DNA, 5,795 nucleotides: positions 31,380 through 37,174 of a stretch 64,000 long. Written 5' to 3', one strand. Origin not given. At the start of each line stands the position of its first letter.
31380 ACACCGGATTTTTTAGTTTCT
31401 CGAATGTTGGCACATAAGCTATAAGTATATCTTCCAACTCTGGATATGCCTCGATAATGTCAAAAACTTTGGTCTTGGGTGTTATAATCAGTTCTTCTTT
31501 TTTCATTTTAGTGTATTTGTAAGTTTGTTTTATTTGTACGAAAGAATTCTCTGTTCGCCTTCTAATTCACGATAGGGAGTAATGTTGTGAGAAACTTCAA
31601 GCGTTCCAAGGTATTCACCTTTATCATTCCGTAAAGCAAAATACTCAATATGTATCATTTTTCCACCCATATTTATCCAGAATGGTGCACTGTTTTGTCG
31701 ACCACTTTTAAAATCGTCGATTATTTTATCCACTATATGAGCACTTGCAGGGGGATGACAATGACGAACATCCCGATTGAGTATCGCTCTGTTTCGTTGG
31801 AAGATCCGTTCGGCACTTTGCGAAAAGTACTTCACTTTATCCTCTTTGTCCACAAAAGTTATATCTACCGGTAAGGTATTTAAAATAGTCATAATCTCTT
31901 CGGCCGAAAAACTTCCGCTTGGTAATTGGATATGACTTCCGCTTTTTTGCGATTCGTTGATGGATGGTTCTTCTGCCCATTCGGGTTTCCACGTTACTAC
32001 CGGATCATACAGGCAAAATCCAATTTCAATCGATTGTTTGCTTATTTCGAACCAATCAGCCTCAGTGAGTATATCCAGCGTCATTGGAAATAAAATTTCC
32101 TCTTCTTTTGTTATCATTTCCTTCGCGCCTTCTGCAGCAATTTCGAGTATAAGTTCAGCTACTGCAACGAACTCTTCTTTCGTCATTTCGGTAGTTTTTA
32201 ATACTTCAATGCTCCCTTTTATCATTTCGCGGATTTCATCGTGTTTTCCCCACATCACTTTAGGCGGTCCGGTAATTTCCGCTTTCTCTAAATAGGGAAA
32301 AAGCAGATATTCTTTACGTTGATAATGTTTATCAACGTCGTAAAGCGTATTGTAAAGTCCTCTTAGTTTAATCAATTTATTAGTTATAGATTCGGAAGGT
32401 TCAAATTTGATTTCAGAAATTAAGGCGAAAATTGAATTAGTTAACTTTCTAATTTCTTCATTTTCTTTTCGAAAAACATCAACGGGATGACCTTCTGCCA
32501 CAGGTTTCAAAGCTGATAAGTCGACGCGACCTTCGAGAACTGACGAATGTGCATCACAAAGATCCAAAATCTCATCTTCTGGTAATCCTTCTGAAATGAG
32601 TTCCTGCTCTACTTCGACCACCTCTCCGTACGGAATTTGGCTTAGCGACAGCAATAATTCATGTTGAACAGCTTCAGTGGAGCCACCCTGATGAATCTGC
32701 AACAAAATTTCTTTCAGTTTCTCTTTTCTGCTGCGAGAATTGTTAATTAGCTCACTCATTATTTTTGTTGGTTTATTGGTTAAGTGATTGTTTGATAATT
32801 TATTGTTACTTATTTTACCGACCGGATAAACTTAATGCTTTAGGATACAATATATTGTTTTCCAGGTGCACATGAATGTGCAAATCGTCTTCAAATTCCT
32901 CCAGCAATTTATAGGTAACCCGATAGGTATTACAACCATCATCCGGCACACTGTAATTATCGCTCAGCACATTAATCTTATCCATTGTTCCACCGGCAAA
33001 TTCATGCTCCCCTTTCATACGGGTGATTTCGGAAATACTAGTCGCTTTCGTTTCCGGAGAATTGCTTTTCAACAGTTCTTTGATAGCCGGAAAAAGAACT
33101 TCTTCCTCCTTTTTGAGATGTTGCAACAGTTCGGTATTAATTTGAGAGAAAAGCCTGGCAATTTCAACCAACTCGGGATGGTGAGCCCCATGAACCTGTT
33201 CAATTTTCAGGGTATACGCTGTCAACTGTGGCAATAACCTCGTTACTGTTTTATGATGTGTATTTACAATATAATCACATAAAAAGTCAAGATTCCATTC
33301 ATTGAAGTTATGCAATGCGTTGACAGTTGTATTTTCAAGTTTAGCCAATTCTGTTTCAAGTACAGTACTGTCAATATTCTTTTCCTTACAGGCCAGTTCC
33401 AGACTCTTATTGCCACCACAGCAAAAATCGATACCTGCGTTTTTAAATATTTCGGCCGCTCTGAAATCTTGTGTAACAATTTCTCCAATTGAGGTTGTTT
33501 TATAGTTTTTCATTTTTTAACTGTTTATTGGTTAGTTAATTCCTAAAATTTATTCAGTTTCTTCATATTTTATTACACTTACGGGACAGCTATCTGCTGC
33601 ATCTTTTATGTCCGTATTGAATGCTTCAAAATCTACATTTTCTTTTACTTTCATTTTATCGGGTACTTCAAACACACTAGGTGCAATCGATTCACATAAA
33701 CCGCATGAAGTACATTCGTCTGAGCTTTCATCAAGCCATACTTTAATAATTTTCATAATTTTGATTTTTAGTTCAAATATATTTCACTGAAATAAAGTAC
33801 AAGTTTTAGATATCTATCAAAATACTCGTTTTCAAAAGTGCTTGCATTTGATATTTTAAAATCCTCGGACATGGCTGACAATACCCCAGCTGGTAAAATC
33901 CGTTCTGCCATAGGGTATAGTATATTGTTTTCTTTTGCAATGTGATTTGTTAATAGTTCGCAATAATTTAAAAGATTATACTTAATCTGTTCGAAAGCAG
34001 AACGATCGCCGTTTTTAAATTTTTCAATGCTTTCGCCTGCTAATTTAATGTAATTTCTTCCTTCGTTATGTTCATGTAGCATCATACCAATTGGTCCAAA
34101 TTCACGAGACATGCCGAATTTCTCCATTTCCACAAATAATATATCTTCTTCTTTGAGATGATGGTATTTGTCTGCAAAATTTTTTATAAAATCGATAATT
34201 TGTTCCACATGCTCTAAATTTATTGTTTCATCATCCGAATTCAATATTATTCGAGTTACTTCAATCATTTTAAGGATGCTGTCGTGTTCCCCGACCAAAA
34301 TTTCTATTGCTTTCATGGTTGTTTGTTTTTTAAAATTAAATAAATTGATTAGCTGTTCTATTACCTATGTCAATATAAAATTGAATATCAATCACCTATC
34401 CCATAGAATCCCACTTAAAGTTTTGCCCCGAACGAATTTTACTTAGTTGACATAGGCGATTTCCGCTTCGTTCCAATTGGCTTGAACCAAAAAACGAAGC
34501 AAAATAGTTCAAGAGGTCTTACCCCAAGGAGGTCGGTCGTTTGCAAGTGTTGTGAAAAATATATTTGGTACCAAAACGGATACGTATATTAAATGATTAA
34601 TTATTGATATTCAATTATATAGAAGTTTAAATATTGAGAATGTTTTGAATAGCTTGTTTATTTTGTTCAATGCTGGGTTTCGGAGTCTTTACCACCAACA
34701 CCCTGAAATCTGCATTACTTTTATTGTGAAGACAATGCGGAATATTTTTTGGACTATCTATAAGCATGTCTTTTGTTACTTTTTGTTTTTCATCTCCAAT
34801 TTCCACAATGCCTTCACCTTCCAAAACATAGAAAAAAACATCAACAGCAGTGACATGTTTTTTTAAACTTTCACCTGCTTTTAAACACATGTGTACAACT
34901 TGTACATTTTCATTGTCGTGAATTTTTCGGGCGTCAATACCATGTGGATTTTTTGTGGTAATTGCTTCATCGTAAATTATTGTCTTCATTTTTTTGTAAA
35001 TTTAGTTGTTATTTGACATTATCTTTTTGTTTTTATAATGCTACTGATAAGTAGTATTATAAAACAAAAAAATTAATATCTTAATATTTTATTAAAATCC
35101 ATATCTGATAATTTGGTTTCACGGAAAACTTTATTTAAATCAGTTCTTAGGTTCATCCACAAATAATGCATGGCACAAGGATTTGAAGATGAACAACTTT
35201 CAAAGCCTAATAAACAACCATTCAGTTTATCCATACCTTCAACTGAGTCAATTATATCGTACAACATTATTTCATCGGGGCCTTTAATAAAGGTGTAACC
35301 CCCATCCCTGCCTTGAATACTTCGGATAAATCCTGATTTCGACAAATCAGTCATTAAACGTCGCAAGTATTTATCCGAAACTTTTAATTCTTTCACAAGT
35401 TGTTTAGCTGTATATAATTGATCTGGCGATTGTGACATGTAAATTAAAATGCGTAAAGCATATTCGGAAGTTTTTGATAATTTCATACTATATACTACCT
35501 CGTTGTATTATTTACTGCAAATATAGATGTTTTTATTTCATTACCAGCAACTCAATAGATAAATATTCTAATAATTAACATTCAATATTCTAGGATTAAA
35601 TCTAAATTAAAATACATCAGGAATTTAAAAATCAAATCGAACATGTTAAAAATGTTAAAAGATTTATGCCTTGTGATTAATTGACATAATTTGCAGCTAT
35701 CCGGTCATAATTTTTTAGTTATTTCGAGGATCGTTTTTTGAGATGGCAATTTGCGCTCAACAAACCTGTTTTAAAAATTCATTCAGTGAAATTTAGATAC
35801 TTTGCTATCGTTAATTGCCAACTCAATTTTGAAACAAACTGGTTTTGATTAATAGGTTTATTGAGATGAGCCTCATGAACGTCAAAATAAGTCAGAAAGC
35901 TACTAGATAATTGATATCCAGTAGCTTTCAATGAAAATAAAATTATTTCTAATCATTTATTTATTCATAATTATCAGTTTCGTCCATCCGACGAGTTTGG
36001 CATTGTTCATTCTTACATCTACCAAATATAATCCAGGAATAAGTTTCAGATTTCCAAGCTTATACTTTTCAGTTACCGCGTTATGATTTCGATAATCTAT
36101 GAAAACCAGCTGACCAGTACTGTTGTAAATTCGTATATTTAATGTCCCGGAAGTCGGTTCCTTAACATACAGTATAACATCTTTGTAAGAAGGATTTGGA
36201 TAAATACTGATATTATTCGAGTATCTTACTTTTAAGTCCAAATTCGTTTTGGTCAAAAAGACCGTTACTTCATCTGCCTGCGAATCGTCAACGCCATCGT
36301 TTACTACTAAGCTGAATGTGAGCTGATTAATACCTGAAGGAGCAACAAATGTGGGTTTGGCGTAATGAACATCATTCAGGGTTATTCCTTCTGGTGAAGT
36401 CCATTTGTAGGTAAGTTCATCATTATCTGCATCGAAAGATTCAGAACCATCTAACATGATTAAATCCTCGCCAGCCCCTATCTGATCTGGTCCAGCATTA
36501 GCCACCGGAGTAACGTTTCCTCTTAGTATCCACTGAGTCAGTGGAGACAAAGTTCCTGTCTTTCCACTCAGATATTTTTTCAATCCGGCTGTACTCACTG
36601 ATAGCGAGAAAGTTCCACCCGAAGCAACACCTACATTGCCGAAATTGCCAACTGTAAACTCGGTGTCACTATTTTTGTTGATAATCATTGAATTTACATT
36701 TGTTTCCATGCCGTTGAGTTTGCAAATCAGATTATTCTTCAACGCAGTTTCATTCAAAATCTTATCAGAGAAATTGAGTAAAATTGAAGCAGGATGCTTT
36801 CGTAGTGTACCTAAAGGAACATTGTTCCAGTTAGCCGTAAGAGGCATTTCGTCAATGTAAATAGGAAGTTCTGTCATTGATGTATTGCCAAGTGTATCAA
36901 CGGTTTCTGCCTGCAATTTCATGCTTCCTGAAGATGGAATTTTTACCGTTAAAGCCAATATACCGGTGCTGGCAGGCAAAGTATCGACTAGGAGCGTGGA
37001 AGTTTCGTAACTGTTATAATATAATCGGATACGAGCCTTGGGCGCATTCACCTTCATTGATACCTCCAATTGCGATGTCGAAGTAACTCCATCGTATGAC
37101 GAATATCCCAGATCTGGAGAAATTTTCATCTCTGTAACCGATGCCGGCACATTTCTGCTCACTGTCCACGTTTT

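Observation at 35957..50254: Adjacent giant T9SS cargo genes carry matching cohesin-like and dockerin-like modules: possible self-assembling surface scaffold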

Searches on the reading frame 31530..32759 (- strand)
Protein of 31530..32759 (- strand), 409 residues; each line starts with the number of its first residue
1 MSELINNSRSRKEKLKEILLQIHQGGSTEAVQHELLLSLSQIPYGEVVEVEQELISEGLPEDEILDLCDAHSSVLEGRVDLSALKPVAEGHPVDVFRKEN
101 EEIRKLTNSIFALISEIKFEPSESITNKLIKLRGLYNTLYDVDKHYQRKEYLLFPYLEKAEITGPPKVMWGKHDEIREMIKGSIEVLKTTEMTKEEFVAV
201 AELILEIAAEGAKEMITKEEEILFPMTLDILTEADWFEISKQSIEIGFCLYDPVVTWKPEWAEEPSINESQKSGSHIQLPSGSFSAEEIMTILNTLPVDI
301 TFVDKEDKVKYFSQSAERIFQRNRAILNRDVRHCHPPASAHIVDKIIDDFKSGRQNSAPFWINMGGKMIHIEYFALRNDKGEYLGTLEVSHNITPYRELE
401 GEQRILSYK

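Call 45: search_protein_families(library=pfam, proteins=[window:31530-32759:-], max_evalue=0.001)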
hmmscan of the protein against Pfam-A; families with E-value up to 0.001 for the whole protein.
window:31530-32759:- (409 aa): 3 families
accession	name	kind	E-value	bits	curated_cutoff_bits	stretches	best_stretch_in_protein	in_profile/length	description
PF13596.12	PAS_10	-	4.5e-26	92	22.1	1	291-394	3-106/106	PAS domain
PF04282.18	DUF438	-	7e-19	67.9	25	1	15-80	1-66/67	Family of unknown function (DUF438)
PF01814.28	Hemerythrin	-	9.9e-18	65.3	25.3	1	91-226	1-126/127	Hemerythrin HHE cation binding domain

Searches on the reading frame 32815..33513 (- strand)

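Call 45: search_protein_families(library=pfam, proteins=[window:32815-33513:-], max_evalue=0.001)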
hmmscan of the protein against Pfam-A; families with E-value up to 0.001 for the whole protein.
window:32815-33513:- (232 aa): 2 families
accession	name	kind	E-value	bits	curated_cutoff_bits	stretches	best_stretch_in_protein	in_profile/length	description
PF04405.19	ScdA_N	-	4.1e-23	81.2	32.5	1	7-59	3-55/56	Domain of Unknown function (DUF542)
PF01814.28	Hemerythrin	-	4.4e-19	69.6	25.3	1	82-226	5-127/127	Hemerythrin HHE cation binding domain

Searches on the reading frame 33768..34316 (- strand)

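Call 45: search_protein_families(library=pfam, proteins=[window:33768-34316:-], max_evalue=0.001)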
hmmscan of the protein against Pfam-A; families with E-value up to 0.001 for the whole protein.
window:33768-34316:- (182 aa): 1 family
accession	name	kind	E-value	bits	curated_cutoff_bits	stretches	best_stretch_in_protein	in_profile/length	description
PF01814.28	Hemerythrin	-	1.7e-17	64.5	25.3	1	3-137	2-127/127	Hemerythrin HHE cation binding domain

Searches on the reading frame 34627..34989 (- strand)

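Call 45: search_protein_families(library=pfam, proteins=[window:34627-34989:-], max_evalue=0.001)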
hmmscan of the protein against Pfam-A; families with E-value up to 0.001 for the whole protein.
window:34627-34989:- (120 aa): 2 families
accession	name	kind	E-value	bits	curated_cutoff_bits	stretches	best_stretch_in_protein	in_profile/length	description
PF07883.17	Cupin_2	-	7.3e-14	51.7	27.2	1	33-100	2-69/70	Cupin domain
PF02311.25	AraC_binding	-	0.00051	20.2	21.1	1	46-110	20-84/135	AraC-like ligand binding domain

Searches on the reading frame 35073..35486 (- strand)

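Call 45: search_protein_families(library=pfam, proteins=[window:35073-35486:-], max_evalue=0.001)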
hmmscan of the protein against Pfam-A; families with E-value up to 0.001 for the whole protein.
window:35073-35486:- (137 aa): 2 families
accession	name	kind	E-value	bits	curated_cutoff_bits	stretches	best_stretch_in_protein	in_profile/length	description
PF02082.26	Rrf2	-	5.4e-31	107.9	30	1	3-129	1-129/132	Iron-dependent Transcriptional regulator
PF08279.18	HTH_11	-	0.00011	22.4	25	1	11-64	3-54/55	HTH domain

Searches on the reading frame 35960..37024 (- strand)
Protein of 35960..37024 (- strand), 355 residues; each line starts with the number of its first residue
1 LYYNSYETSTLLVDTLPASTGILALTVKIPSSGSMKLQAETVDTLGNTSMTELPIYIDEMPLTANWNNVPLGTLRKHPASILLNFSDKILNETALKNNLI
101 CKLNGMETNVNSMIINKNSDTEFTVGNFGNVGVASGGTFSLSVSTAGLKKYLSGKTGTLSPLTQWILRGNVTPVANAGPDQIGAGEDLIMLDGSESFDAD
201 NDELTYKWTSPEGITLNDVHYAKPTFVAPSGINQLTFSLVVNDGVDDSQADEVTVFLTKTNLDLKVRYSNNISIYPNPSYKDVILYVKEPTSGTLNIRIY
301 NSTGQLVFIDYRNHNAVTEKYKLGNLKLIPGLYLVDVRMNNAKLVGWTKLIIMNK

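Call 32: search_protein_families(library=pfam, proteins=[window:35960-37024:-], max_evalue=0.05)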
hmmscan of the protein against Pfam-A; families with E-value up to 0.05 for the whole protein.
window:35960-37024:- (355 aa): 5 families
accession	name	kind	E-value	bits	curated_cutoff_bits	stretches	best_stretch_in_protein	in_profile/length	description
PF18962.6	Por_Secre_tail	-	7.5e-10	39.4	27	1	274-352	1-75/75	Secretion system C-terminal sorting domain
PF22352.2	K319L-like_PKD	-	9.9e-08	32.3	27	1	177-256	1-83/84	K319L-like, PKD domain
PF18911.6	PKD_4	-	8.8e-06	26.1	27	1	170-252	1-82/85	PKD domain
PF02010.21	REJ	-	0.0013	17.9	25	0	165-210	78-128/452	REJ domain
PF21027.3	Sde0182_C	-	0.0054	17.7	27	1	189-209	2-22/83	Cellulose-binding protein Sde0182, C-terminal domain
